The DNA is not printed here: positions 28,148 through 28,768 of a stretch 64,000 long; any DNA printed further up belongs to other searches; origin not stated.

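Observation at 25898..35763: Clustered family of secreted beta-propeller/Ig proteins sharing one basic aromatic C-terminal module: possible uncharacterised surface-display or anchoring system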

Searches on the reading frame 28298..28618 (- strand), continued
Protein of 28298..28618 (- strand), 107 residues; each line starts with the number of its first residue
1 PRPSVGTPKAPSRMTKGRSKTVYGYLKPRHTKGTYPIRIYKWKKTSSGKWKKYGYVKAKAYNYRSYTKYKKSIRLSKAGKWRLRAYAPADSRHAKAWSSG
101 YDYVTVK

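Call 28: fold_search(model_id=the predicted structure, library=pdb)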
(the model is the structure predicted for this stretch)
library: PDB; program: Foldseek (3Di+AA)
matches with E <= 10: 1984; with E <= 0.001: 10
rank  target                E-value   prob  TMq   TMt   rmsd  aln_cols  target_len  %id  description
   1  9q8l_A                2.8e-04  1.00  0.41  0.40   6.3       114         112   11  Crystal Structure of 21A08Ap1-Fab in Complex with Human PD-1 at 1.85 angstrom Resolution (released 2025-08-13)
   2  6j15_C                3.3e-04  1.00  0.36  0.35   7.0       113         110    9  Complex structure of GY-5 Fab and PD-1 (released 2019-11-06)
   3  8u32_D                6.4e-04  1.00  0.39  0.38   6.5       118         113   10  Crystal structure of PD-1 in complex with a Fab (released 2024-06-19)
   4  3r18                  6.8e-04  1.00  0.56  0.19   6.3       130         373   15  Chicken sulfite oxidase double mutant with altered activity and substrate affinity (released 2012-02-08)
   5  3hbq                  7.5e-04  1.00  0.57  0.19   6.2       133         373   13  Structure of recombinant Chicken Liver Sulfite Oxidase mutant Cys 185 Ala (released 2010-04-14)
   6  3jau_L                7.9e-04  1.00  0.42  0.41   6.1       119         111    8  The cryoEM map of EV71 mature viron in complex with the Fab fragment of antibody D5 (released 2016-02-10)
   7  3hbg                  8.4e-04  1.00  0.57  0.20   6.1       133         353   13  Structure of recombinant Chicken Liver Sulfite Oxidase mutant C185S (released 2010-04-14)
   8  7wsl_D                8.4e-04  1.00  0.40  0.38   6.6       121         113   11  PD-1 in complex with Dostarlimab (released 2022-08-24)
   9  7wvm_E                8.4e-04  1.00  0.40  0.38   6.5       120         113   12  The complex structure of PD-1 and cemiplimab (released 2022-04-20)
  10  4brj                  8.8e-04  1.00  0.53  0.47   5.2       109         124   16  Superoxide reductase (Neelaredoxin) from Ignicoccus hospitalis T24K (released 2014-06-11)
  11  8gy5_P                1.0e-03  1.00  0.39  0.37   7.2       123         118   11  High-resolution structure of the cemiplimab Fab in complex with PD-1 (released 2023-10-04)
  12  6vy2_L                1.1e-03  1.00  0.36  0.35   7.0       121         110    7  Cryo-EM structure of M1214_N1 Fab in complex with CH505 TF chimeric SOSIP.664 Env trimer (released 2020-05-06)
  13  5gs0_H                1.2e-03  1.00  0.47  0.44   6.0       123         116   10  Crystal structure of the complex of TLR3 and bi-specific diabody (released 2016-10-12)
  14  1sox_B                1.3e-03  1.00  0.54  0.15   6.5       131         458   14  SULFITE OXIDASE FROM CHICKEN LIVER (released 1998-04-29)
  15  1dqt_A                1.3e-03  1.00  0.47  0.44   5.6       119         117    8  THE CRYSTAL STRUCTURE OF MURINE CTLA4 (CD152) (released 2000-10-27)
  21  8ft9_A                1.6e-03  1.00  0.48  0.48   5.4       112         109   16  Crystal structure of a new antigen receptor variable domain from nurse sharks (released 2025-04-02)
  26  9mlk_H                1.8e-03  1.00  0.45  0.41   7.6       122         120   10  Post-fusion HERV-K Envelope Protein in complex with Kenv-4 Fab (released 2025-07-30)
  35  8ft9_F                2.2e-03  1.00  0.50  0.50   5.4       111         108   16  Crystal structure of a new antigen receptor variable domain from nurse sharks (released 2025-04-02)
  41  9jz1_A                2.5e-03  1.00  0.52  0.26   4.8       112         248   17  Crystal structure of Nir2 C-terminal domain in complex with phosphate (released 2025-10-15)
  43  9lue_A                2.5e-03  1.00  0.47  0.44   6.0       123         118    8  Cryo-EM structure of the Nipah G head domain in complex with three Fabs (released 2025-11-26)
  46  9jtz_A                2.6e-03  1.00  0.48  0.24   5.9       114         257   18  Crystal structure of Nir2 C-terminal domain in complex with phosphatidic acid (released 2025-10-15)
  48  9jz1_B                2.9e-03  1.00  0.50  0.25   5.3       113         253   17  Crystal structure of Nir2 C-terminal domain in complex with phosphate (released 2025-10-15)
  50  9e60_L                3.1e-03  1.00  0.44  0.43   5.7       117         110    8  Canine parvovirus subtype 2a empty capsid in complex with Fab fragments of Mab 7C8 (released 2025-01-29)
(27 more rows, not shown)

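Call 44: find_encoding_contigs(protein=P0006, flank=10000, max_places=3)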
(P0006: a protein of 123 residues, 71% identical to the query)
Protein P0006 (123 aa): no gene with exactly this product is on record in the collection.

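Call 45: find_encoding_contigs(protein=P0031, flank=10000, max_places=2)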
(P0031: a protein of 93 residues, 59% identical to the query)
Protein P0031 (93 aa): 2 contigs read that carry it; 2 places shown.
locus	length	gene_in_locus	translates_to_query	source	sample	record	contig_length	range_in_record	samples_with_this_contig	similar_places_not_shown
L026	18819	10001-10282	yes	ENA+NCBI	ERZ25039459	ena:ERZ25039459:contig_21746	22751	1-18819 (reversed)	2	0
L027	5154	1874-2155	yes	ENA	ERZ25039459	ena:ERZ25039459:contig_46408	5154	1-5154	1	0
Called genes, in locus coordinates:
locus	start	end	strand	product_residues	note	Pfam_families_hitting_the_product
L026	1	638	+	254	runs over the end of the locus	PF12401:FhaA_N, PF16697:Yop-YscD_cpl, PF00498:FHA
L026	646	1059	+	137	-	PF16697:Yop-YscD_cpl, PF00498:FHA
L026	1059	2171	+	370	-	PF00481:PP2C, PF13672:PP2C_2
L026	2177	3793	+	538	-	PF01098:FTSW_RODA_SPOVE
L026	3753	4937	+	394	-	PF21922:PBP_dimer_2, PF00905:Transpeptidase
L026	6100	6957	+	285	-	PF03793:PASTA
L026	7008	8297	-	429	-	-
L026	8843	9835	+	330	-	PF07705:CARDB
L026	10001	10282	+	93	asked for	-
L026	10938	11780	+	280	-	PF05050:Methyltransf_21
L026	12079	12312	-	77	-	-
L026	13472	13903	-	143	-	-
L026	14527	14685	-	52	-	-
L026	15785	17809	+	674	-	PF03190:Thioredox_DsbH, PF07470:Glyco_hydro_88 (faint)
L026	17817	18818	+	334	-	?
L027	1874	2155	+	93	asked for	-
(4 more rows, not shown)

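Call 46: find_encoding_contigs(protein=P0026, flank=10000, max_places=2)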
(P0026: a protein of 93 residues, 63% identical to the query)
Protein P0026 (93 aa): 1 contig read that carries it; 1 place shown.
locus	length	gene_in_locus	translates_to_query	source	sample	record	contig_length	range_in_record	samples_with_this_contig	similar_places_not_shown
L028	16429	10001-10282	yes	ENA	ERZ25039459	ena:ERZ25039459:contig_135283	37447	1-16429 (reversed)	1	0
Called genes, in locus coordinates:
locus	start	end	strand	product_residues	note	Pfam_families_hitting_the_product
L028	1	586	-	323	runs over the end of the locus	PF04464:Glyphos_transf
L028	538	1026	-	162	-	PF04464:Glyphos_transf (weak)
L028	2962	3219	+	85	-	-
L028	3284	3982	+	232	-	PF09360:zf-CDGSH, PF06902:Fer4_19, PF09360:zf-CDGSH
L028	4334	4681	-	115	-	PF13186:SPASM (weak)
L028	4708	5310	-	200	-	PF04055:Radical_SAM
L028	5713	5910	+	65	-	-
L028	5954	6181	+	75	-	PF06210:DUF1003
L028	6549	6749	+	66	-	-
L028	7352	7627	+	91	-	-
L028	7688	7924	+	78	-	-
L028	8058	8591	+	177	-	PF14196:ATC_hydrolase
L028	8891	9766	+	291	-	PF17803:Cadherin_4, PF17892:Cadherin_5, PF17963:Big_9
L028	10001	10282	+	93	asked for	-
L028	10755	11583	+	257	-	-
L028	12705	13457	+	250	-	-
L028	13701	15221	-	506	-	-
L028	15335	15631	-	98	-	-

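Call 51: search_protein_families(library=pfam, alignment_id=A1, max_evalue=5)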
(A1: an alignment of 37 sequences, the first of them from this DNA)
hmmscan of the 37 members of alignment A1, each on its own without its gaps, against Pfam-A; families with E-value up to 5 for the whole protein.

A. member 1, seq(107 aa): 0 families

B. families by the number of members that match (of 37 scanned): 16 families
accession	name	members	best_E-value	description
PF20914.2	DNA_pol_IIIA_C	6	0.094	DNA polymerase III subunit alpha, C-terminal domain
PF24651.1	DUF7644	2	0.008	Domain of unknown function (DUF7644)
PF03793.24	PASTA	1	5.9e-06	PASTA domain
PF09479.16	Flg_new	1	6.9e-05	Listeria-Bacteroides repeat domain (List_Bact_rpt)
PF00718.27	Polyoma_coat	1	0.0067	Polyomavirus coat protein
PF18998.6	Flg_new_2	1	0.011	Divergent InlB B-repeat domain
PF13464.11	RodZ_C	1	0.05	RodZ C-terminal domain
PF13620.12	CarboxypepD_reg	1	0.077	Carboxypeptidase regulatory-like domain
PF02012.26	BNR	1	0.078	BNR/Asp-box repeat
PF13715.12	CarbopepD_reg_2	1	0.088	CarboxypepD_reg-like domain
PF12253.13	CAF1A_dimeriz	1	0.11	Chromatin assembly factor 1 subunit A dimerization domain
PF24801.1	FNIII-A_GpJ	1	0.14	Tip attachment protein J,FNIII-A domain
PF25490.1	DUF7910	1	0.15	Domain of unknown function (DUF7910)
PF21497.3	TcpC-like_C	1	0.23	Conjugal transfer protein-like, C-terminal domain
PF11141.13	DUF2914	1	0.47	Protein of unknown function (DUF2914)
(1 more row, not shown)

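Call 54: search_protein_families(library=pfam, alignment_id=A3, max_evalue=0.00001)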
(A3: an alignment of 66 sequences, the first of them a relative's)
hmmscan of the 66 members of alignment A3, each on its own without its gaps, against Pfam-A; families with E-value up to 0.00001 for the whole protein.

A. member 1, P0047 (605 aa): 2 families
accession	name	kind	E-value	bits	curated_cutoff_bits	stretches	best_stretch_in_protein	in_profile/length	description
PF13517.12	FG-GAP_3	-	9.1e-46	154.7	26.9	5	148-207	1-60/61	FG-GAP-like repeat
PF01839.29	FG-GAP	-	5.2e-27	93.7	22.1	0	362-387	4-35/37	FG-GAP repeat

B. families by the number of members that match (of 66 scanned): 52 families (the first 25 are shown)
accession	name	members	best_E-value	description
PF17963.7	Big_9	9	1.5e-62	Bacterial Ig domain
PF17892.7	Cadherin_5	7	1e-60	Cadherin-like domain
PF17803.7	Cadherin_4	7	5.5e-59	Bacterial cadherin-like domain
PF07676.18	PD40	7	1.7e-19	WD40-like Beta Propeller Repeat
PF00082.27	Peptidase_S8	5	3e-66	Subtilase family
PF04151.21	PPC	5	1e-38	Bacterial pre-peptidase C-terminal domain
PF18998.6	Flg_new_2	4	3.4e-20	Divergent InlB B-repeat domain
PF19077.6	Big_13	4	8.6e-16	Bacterial Ig-like domain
PF14312.12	FG-GAP_2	3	7.7e-128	FG-GAP repeat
PF13517.12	FG-GAP_3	3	8.8e-47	FG-GAP-like repeat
PF01839.29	FG-GAP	3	5.2e-27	FG-GAP repeat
PF13229.12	Beta_helix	3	9.1e-26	Right handed beta helix region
PF22148.1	Fervidolysin_NPro-like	3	1.3e-12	Fervidolysin N-terminal prodomain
PF00041.27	fn3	3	5.5e-07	Fibronectin type III domain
PF13306.12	LRR_5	2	3.2e-75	BspA type Leucine rich repeat region (6 copies)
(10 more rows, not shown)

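Call 61: find_homologous_proteins(query=A1, max_evalue=0.00001)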
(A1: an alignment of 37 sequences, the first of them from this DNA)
Query A1 (37 sequences) (107 aa, profile of the alignment): 178 proteins with E <= 0.00001 among 2663 candidates; the best 120 are listed.
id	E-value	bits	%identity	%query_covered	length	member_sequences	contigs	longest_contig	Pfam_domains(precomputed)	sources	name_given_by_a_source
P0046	1.5e-87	309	63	97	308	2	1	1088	-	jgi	-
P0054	1.0e-71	258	57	95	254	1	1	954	-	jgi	jgi:hypothetical protein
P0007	1.4e-62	228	68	100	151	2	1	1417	-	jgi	jgi:hypothetical protein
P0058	3.7e-60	220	54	99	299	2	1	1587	-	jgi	jgi:hypothetical protein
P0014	6.4e-60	220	66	92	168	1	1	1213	-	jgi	jgi:hypothetical protein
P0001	7.8e-60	219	72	100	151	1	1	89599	-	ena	-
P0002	1.7e-59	218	69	100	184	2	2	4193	-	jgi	jgi:hypothetical protein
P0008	7.7e-59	216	65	99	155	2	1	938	-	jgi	jgi:hypothetical protein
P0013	1.9e-57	212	61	100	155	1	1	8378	-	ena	-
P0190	1.1e-56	209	72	99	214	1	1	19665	-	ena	-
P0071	9.2e-56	206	70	100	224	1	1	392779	-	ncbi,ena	-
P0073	1.9e-55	205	68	99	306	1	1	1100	-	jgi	jgi:hypothetical protein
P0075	3.3e-55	204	60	100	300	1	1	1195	-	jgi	jgi:hypothetical protein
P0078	4.1e-55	204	64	100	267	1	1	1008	PF13620.13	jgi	-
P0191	4.5e-55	204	61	100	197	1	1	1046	-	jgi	jgi:hypothetical protein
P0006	4.8e-51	191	71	100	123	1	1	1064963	-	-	-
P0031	6.3e-42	161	59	88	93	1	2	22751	-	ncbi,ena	-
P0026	1.2e-40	157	63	88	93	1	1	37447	-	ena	-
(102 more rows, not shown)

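Call 68: fold_search(model_id=the predicted structure, library=viral)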
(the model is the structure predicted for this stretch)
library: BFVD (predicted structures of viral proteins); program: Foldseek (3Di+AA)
matches with E <= 10: 1267; with E <= 0.001: 1
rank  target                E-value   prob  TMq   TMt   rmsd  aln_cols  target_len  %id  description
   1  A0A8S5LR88            7.7e-04  1.00  0.60  0.10   5.5       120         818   15  Tail protein [Myoviridae sp. ctfJc17]
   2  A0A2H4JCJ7            1.2e-03  1.00  0.45  0.38   5.9       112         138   10  Uncharacterized protein [uncultured Caudovirales phage]
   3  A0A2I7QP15            1.3e-03  1.00  0.51  0.46   5.1        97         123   16  (no name in the UniProt tables at hand)
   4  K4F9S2                1.6e-03  1.00  0.36  0.23   8.8       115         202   17  Ig-like domain-containing protein [Cronobacter phage vB_CsaP_GAP52]
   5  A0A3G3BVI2            1.9e-03  1.00  0.58  0.43   4.6       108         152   12  Uncharacterized protein [Bacillus phage vB_BcoS-136]
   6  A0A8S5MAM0            3.1e-03  1.00  0.54  0.31   5.3       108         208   11  Uncharacterized protein (Fragment) [Siphoviridae sp. ctKvA22]
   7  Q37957                3.3e-03  1.00  0.50  0.49   5.6       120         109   10  ORF 109 [Lactococcus phage mv4]
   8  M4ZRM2                3.3e-03  1.00  0.50  0.48   6.5       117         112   20  Uncharacterized protein [Bacillus phage PM1]
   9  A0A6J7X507            3.7e-03  1.00  0.51  0.11   5.6       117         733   13  Uncharacterized protein [uncultured Caudovirales phage]
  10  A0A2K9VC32            3.7e-03  1.00  0.51  0.15   5.8       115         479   12  (no name in the UniProt tables at hand)
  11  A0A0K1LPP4            3.7e-03  0.99  0.34  0.25   6.6       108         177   18  Outer capsid protein [Klebsiella phage Matisse]
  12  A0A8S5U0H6            3.8e-03  1.00  0.48  0.44   5.8        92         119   15  Uncharacterized protein [Siphoviridae sp. ctNEy24]
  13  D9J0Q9                4.1e-03  1.00  0.53  0.47   5.3       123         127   15  Gp111 [Brochothrix phage A9]
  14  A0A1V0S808            4.1e-03  1.00  0.43  0.19   5.5       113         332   12  SWPV1-183 [Shearwaterpox virus]
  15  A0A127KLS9            5.0e-03  1.00  0.65  0.14   4.0       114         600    9  Virion structural protein [Cyanophage S-RIM32]
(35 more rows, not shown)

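Call 74: search_protein_families(library=pfam, proteins=[P0168, P0045, P0050, P0049, P0046, L001:8901-9983:+, L026:8843-9835:+], max_evalue=0.001)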
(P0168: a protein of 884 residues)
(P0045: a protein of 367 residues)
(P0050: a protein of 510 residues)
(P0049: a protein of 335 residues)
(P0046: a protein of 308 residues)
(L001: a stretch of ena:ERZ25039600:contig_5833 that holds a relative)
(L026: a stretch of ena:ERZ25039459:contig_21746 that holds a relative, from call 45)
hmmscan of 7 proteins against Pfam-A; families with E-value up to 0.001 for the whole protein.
P0168 (884 aa): 4 families
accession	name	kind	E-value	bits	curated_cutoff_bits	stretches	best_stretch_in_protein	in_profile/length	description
PF00877.26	NLPC_P60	-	1.4e-23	83.3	23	1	783-872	1-92/105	NlpC/P60 family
PF17963.7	Big_9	-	3.9e-18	66.6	23.6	1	468-559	1-89/89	Bacterial Ig domain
PF17892.7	Cadherin_5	-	2e-17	63.2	26.5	1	468-560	2-97/98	Cadherin-like domain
PF17803.7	Cadherin_4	-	2.6e-16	60.3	25.1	1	463-528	6-71/71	Bacterial cadherin-like domain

P0045 (367 aa): 0 families

P0050 (510 aa): 2 families
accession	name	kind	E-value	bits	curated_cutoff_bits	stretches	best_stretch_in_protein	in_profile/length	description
PF16640.11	Big_3_5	-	0.00054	20.9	35.5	0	211-270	3-57/88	Bacterial Ig-like domain (group 3)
PF04151.21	PPC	-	0.00057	21.1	25.9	1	112-183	2-69/70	Bacterial pre-peptidase C-terminal domain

P0049 (335 aa): 0 families

P0046 (308 aa): 0 families

L001:8901-9983:+ (360 aa): 1 family
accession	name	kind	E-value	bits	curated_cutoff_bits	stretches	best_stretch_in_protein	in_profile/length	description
PF01522.26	Polysacc_deac_1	-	1.4e-27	96.6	23.1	1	35-151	6-123/124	Polysaccharide deacetylase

L026:8843-9835:+ (330 aa): 1 family
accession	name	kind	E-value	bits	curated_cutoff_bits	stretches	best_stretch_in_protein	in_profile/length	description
PF07705.17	CARDB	-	8.7e-15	55.2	22.7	1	154-262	1-99/101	CARDB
